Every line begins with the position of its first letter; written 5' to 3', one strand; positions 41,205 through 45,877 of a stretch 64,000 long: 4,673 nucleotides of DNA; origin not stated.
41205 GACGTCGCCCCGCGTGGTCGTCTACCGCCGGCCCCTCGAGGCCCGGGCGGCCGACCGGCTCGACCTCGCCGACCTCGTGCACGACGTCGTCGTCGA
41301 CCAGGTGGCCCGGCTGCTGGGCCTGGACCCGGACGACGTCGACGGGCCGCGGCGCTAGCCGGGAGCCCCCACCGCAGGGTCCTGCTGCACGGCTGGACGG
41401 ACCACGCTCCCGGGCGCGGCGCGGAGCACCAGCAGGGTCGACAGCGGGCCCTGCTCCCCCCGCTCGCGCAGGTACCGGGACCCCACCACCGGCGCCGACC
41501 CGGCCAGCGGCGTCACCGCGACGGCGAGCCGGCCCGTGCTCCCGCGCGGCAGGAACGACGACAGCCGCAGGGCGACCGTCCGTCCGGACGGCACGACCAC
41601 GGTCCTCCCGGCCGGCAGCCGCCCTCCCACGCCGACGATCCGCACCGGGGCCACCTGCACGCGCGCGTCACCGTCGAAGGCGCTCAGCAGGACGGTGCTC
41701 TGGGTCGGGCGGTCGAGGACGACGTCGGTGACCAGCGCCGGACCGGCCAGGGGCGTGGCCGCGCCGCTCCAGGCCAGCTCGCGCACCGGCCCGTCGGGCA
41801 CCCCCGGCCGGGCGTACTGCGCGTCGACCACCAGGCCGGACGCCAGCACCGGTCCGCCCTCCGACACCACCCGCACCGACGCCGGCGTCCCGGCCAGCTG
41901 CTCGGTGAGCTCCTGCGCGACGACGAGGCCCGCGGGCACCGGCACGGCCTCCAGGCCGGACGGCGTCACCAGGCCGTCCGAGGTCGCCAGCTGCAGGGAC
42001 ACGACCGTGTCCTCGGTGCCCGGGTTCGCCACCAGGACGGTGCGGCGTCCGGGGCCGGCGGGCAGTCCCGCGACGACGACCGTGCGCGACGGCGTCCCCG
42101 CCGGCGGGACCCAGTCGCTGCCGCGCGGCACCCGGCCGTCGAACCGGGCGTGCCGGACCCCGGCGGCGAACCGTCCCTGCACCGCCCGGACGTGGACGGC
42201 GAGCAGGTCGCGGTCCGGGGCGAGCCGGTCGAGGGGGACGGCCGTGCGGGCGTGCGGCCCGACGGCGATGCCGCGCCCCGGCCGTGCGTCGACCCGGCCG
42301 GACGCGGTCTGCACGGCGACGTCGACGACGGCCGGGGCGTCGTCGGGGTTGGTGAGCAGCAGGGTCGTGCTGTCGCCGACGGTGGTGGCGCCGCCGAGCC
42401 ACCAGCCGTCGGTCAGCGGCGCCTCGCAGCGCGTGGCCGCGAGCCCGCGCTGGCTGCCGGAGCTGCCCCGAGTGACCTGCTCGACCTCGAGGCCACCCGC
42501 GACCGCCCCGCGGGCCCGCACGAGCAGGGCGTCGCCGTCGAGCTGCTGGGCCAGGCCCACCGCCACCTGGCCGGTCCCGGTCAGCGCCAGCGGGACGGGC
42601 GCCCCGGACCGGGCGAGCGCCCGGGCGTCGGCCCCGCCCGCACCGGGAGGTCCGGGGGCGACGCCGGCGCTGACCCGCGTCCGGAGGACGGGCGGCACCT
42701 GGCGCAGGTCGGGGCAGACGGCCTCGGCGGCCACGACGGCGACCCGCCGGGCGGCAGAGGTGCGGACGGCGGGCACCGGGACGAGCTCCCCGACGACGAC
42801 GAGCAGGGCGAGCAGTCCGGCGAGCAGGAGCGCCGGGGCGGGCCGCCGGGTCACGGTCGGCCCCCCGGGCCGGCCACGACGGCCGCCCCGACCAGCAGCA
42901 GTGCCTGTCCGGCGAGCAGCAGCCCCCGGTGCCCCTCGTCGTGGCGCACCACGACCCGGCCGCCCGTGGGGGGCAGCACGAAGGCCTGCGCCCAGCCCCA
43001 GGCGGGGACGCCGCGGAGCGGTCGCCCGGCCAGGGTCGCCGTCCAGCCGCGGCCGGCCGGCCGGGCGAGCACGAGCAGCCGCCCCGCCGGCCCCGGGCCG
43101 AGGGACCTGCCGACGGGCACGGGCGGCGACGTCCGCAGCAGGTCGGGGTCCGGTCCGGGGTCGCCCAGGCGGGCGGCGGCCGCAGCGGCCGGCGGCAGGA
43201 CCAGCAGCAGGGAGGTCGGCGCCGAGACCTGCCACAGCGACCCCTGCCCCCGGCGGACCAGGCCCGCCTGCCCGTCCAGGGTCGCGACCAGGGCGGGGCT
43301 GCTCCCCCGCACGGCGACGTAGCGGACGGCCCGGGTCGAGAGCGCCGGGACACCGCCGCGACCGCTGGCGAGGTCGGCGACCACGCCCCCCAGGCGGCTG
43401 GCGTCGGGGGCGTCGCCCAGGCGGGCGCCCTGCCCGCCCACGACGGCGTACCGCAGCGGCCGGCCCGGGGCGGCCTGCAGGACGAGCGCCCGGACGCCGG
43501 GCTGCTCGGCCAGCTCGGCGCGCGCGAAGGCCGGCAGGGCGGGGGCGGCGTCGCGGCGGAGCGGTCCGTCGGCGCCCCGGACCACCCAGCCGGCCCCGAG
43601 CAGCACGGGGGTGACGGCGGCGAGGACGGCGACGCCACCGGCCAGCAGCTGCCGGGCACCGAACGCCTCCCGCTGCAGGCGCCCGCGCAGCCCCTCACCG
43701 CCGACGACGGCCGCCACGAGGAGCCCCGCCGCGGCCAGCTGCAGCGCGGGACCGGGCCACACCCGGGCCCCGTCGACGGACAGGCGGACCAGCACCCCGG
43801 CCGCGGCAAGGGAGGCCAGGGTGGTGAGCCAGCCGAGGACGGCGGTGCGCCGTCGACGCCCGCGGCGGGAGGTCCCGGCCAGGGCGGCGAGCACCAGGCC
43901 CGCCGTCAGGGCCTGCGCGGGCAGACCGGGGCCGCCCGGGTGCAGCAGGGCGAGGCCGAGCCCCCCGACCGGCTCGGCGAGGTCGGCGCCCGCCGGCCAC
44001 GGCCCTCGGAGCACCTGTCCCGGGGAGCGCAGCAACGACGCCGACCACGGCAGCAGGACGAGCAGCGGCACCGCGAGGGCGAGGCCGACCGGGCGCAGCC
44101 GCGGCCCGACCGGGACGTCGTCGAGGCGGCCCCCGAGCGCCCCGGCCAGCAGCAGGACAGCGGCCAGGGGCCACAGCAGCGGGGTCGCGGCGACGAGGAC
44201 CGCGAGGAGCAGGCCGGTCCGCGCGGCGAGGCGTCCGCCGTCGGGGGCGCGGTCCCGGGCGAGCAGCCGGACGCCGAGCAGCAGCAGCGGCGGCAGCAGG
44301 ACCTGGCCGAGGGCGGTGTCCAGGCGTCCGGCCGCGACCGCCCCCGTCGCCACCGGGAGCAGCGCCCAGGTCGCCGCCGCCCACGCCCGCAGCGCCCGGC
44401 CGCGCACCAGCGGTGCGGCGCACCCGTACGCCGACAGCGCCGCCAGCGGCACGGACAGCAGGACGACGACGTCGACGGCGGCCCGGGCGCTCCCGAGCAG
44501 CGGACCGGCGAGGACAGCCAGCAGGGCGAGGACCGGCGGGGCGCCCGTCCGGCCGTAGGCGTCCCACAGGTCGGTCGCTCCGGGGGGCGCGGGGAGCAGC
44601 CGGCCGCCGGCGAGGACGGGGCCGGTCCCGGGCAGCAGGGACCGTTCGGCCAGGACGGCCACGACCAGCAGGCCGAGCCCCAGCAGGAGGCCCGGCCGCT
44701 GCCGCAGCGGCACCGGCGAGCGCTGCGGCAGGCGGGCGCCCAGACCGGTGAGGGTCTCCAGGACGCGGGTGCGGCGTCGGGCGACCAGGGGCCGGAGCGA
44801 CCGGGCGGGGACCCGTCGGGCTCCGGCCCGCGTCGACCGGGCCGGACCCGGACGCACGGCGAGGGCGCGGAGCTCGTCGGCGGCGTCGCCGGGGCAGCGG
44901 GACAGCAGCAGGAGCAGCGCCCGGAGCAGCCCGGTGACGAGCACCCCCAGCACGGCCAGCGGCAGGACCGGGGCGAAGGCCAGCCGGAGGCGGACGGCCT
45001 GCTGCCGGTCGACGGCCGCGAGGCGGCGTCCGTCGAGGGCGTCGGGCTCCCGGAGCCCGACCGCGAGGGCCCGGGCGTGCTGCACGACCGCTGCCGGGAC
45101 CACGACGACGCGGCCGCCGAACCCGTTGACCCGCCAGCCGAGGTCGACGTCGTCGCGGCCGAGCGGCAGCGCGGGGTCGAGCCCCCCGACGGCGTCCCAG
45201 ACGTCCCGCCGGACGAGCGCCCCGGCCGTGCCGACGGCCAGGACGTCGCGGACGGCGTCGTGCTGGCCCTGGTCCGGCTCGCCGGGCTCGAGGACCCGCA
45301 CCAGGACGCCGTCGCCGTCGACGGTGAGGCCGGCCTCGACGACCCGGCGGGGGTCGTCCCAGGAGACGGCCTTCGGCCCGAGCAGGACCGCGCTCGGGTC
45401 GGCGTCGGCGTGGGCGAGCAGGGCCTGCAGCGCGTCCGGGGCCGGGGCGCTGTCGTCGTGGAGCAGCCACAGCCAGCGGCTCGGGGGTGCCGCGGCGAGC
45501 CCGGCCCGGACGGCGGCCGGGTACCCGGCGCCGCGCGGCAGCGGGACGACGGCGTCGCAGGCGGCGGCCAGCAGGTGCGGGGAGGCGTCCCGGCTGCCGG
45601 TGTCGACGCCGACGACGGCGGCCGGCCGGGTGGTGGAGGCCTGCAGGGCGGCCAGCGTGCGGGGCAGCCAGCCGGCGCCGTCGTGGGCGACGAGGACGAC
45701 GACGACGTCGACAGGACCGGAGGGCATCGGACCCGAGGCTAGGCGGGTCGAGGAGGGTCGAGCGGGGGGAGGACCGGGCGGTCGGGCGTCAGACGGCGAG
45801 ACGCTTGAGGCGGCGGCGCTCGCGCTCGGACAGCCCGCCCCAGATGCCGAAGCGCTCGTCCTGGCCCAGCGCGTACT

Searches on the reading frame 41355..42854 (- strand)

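Call 87: search_protein_families(library=pfam, proteins=[window:41355-42854:-], max_evalue=0.001)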
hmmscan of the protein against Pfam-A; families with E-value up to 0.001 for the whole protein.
window:41355-42854:- (499 aa): 1 family
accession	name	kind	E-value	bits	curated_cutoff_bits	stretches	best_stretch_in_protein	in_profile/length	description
PF18986.5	DUF5719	-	4.4e-60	203.9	26.2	1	105-431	8-318/319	Family of unknown function (DUF5719)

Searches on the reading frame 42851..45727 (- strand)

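Call 87: search_protein_families(library=pfam, proteins=[window:42851-45727:-], max_evalue=0.001)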
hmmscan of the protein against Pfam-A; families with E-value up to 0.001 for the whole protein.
window:42851-45727:- (958 aa): 2 families
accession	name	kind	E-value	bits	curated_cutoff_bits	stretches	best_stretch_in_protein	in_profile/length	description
PF13641.12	Glyco_tranf_2_3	-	1.7e-13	51.6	27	1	9-220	4-214/230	Glycosyltransferase like family 2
PF00535.33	Glycos_transf_2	-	6.3e-12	46.2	23.3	1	10-125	2-122/168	Glycosyl transferase family 2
